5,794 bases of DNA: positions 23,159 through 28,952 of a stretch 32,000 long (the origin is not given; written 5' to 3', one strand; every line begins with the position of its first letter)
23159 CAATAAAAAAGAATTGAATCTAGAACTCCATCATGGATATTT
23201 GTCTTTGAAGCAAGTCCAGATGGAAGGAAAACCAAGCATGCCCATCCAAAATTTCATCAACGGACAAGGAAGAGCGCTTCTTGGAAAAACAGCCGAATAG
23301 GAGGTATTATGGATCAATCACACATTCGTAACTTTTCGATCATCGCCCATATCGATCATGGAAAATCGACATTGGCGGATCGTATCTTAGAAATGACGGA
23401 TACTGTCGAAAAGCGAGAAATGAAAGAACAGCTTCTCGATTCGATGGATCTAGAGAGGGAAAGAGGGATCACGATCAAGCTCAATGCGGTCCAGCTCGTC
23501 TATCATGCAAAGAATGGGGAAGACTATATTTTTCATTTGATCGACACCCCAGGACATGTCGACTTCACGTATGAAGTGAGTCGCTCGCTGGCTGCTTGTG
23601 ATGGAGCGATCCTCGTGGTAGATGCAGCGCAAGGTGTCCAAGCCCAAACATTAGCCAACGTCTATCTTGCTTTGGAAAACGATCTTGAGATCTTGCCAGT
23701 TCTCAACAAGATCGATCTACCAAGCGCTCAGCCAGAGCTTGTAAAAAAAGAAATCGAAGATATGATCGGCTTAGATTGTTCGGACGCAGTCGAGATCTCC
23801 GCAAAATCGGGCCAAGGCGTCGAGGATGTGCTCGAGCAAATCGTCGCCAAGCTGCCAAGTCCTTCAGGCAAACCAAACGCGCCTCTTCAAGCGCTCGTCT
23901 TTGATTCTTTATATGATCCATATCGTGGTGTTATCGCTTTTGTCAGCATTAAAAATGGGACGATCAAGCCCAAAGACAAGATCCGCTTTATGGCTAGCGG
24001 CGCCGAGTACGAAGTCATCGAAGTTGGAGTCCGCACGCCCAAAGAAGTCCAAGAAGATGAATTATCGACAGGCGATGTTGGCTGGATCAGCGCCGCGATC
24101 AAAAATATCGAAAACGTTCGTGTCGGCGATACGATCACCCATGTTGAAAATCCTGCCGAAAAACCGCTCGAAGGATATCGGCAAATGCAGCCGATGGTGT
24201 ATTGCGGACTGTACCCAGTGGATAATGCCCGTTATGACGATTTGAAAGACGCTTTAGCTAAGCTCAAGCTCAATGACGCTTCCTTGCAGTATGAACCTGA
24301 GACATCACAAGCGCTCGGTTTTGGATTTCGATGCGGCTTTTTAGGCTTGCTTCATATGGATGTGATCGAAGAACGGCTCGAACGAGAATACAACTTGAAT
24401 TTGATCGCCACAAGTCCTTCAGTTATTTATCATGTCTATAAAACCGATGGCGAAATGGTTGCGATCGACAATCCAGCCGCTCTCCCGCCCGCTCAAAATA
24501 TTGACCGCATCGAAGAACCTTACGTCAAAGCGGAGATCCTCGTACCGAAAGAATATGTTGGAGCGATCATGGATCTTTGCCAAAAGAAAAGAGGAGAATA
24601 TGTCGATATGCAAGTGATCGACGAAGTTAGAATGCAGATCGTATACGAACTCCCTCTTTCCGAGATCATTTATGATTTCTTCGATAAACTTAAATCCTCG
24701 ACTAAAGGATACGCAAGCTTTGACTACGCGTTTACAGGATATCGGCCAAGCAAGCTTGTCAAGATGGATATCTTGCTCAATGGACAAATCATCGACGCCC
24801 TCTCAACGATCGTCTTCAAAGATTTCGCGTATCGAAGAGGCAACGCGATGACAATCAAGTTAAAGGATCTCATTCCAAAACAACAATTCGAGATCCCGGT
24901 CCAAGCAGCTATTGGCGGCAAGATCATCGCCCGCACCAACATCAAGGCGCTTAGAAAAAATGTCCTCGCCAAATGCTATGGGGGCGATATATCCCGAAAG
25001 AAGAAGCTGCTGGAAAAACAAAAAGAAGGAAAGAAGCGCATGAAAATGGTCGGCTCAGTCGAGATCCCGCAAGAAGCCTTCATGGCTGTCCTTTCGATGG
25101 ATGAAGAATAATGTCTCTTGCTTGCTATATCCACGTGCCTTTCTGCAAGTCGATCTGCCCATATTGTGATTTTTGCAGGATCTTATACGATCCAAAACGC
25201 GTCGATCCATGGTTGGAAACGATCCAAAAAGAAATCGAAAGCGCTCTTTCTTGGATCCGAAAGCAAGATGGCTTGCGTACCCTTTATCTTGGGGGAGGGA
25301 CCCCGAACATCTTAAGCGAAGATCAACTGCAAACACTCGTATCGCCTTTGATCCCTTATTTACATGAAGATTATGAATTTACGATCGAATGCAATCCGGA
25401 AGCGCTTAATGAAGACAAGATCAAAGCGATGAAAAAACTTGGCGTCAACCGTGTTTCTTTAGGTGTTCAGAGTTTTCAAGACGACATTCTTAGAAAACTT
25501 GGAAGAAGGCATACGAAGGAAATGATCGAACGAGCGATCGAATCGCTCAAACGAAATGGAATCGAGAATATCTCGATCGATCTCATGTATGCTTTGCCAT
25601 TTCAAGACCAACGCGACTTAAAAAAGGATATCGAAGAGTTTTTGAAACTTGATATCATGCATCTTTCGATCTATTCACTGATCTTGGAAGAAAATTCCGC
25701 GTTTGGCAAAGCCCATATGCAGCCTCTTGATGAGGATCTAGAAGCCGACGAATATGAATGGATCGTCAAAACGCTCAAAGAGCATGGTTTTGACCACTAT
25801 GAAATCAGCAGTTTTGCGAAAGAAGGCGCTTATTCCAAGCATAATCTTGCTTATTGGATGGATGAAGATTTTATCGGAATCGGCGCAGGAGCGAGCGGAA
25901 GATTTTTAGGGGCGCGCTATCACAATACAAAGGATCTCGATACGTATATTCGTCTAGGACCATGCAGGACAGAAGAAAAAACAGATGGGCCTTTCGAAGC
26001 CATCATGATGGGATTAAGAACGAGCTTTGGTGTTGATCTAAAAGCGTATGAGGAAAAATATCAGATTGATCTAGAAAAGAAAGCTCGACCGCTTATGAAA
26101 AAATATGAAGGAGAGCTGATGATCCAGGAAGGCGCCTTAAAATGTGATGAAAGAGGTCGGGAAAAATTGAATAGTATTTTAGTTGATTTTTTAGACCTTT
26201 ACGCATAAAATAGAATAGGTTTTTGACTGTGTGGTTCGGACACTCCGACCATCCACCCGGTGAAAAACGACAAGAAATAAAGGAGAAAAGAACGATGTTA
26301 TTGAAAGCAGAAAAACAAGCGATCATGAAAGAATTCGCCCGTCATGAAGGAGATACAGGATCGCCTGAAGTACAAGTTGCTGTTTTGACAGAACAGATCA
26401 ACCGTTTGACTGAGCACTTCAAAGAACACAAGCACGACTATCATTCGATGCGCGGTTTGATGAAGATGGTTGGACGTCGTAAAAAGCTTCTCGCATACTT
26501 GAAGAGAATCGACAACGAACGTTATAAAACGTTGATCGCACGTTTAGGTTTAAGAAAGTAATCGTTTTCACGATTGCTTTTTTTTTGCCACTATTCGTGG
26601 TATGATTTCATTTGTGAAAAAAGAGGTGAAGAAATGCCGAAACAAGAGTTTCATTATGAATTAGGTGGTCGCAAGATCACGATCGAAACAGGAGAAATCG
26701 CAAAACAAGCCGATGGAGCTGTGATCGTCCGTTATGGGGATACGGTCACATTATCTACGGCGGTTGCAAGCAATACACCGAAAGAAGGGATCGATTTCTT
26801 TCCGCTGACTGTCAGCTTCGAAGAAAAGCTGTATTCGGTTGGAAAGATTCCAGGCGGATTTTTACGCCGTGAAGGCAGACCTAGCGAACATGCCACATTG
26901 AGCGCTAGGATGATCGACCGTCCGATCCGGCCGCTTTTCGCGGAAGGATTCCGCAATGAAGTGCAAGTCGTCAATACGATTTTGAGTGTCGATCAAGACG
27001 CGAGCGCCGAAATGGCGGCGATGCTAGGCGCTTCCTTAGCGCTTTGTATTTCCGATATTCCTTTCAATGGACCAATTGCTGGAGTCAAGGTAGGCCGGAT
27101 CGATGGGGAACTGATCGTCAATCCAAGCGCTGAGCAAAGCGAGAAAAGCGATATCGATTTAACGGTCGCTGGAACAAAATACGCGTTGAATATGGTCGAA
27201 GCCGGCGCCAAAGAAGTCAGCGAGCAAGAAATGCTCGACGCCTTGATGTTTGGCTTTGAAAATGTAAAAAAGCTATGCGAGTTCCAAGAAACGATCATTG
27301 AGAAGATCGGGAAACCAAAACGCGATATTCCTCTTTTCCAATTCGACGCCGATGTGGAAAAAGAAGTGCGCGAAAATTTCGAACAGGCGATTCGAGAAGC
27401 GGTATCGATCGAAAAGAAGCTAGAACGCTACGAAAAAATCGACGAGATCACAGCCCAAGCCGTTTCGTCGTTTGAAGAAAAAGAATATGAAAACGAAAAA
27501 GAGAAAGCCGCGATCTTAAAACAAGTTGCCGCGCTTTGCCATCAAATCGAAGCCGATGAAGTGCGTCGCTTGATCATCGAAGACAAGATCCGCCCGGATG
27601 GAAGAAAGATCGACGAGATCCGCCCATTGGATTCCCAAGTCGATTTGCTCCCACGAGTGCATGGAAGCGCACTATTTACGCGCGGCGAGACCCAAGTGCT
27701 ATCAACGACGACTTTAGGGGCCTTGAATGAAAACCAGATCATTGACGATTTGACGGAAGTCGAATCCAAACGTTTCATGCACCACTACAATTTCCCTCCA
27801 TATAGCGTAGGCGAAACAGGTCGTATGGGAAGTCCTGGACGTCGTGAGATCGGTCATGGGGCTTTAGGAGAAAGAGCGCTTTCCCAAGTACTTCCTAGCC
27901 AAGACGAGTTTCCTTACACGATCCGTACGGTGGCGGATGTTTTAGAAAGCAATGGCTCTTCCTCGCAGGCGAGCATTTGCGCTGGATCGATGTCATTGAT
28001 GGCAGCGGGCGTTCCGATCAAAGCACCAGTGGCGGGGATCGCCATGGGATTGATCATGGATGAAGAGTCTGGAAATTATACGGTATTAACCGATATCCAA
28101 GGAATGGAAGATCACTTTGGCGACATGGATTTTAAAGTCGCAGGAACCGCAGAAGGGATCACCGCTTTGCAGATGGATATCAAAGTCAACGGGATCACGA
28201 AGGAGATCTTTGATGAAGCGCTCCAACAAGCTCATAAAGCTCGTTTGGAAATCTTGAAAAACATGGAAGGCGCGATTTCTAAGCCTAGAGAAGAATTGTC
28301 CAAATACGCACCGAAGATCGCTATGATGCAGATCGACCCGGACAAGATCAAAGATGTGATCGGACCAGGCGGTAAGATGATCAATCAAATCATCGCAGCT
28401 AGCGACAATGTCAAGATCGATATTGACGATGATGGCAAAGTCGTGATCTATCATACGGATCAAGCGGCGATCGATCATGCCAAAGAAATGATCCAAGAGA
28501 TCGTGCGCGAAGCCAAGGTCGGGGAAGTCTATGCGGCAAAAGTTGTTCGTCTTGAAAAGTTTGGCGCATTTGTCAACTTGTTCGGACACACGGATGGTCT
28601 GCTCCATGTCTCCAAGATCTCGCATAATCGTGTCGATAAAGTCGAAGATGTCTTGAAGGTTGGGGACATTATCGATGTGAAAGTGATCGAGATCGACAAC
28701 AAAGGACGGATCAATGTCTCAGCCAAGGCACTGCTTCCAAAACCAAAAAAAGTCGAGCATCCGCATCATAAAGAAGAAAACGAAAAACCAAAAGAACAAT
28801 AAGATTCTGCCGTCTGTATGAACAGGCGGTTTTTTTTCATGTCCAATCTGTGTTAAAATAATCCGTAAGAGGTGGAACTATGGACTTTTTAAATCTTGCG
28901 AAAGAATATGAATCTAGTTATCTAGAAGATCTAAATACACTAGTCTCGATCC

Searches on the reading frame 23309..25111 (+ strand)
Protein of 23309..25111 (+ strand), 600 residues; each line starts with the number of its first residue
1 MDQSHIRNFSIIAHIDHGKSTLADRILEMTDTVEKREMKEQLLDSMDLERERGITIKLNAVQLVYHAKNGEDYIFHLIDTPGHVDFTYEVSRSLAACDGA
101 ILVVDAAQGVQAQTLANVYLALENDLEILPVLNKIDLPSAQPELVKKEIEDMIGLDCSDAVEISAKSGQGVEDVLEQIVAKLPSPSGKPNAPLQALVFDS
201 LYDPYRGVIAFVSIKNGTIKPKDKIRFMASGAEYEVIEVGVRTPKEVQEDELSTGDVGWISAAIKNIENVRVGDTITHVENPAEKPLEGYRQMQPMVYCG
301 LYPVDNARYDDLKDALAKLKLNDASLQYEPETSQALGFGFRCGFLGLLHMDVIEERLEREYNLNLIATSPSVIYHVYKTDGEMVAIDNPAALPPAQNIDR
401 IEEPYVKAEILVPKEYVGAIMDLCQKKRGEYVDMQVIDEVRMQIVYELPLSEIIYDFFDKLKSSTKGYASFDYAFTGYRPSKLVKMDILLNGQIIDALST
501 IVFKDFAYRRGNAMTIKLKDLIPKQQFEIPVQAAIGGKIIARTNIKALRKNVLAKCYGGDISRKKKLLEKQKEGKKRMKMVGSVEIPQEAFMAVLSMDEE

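Call 16: search_protein_families(library=pfam, proteins=[window:23309-25111:+], max_evalue=0.00001)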
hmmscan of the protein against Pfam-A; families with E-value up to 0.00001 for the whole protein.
window:23309-25111:+ (600 aa): 4 families
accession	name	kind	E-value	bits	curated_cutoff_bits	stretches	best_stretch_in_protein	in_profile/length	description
PF00009.33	GTP_EFTU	-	1e-55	188.7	26.5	1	5-184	2-188/188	Elongation factor Tu GTP binding domain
PF06421.17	LepA_C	-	1.9e-48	163.4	29.7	1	490-596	1-107/107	GTP-binding protein LepA C-terminus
PF00679.30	EFG_C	-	5.3e-25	87.7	27.9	1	401-488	2-88/89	Elongation factor G C-terminus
PF03144.31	GTP_EFTU_D2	-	1.9e-12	47.8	30.3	1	207-277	1-73/73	Elongation factor Tu domain 2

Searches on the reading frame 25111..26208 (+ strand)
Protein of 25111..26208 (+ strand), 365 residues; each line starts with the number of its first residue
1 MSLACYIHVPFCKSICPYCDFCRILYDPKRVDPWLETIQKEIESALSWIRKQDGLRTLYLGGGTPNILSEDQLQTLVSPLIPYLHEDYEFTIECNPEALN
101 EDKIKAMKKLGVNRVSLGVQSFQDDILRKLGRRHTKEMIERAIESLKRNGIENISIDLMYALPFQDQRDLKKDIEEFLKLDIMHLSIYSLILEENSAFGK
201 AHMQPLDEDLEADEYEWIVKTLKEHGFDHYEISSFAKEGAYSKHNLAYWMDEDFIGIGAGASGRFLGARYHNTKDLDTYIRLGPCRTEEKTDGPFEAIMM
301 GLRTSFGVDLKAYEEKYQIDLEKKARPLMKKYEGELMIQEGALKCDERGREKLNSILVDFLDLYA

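Call 16: search_protein_families(library=pfam, proteins=[window:25111-26208:+], max_evalue=0.00001)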
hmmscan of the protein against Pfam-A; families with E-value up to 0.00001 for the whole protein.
window:25111-26208:+ (365 aa): 2 families
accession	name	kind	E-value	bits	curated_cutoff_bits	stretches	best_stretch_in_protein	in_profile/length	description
PF04055.27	Radical_SAM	-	3.3e-29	102.6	29.5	1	6-175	1-164/166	Radical SAM superfamily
PF06969.22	HemN_C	-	5.9e-10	39.5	24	1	291-350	4-65/67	HemN C-terminal domain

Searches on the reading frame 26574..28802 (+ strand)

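Call 16: search_protein_families(library=pfam, proteins=[window:26574-28802:+], max_evalue=0.00001)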
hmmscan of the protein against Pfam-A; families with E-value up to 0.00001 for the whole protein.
window:26574-28802:+ (742 aa): 5 families
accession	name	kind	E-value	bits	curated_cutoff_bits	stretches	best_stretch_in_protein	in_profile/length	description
PF01138.27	RNase_PH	-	3.7e-58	196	25.5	2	32-163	2-130/130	3' exoribonuclease family, domain 1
PF03725.20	RNase_PH_C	-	5.5e-24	84.4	20.8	2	166-229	1-66/67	3' exoribonuclease family, domain 2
PF00575.29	S1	-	1.7e-17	64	22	1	647-718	2-74/74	S1 RNA binding domain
PF03726.19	PNPase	-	3.8e-15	56.6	24.6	1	261-345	2-81/81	Polyribonucleotide nucleotidyltransferase, RNA binding domain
PF00013.35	KH_1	-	1e-10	41.7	21.5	1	585-642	4-66/66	KH domain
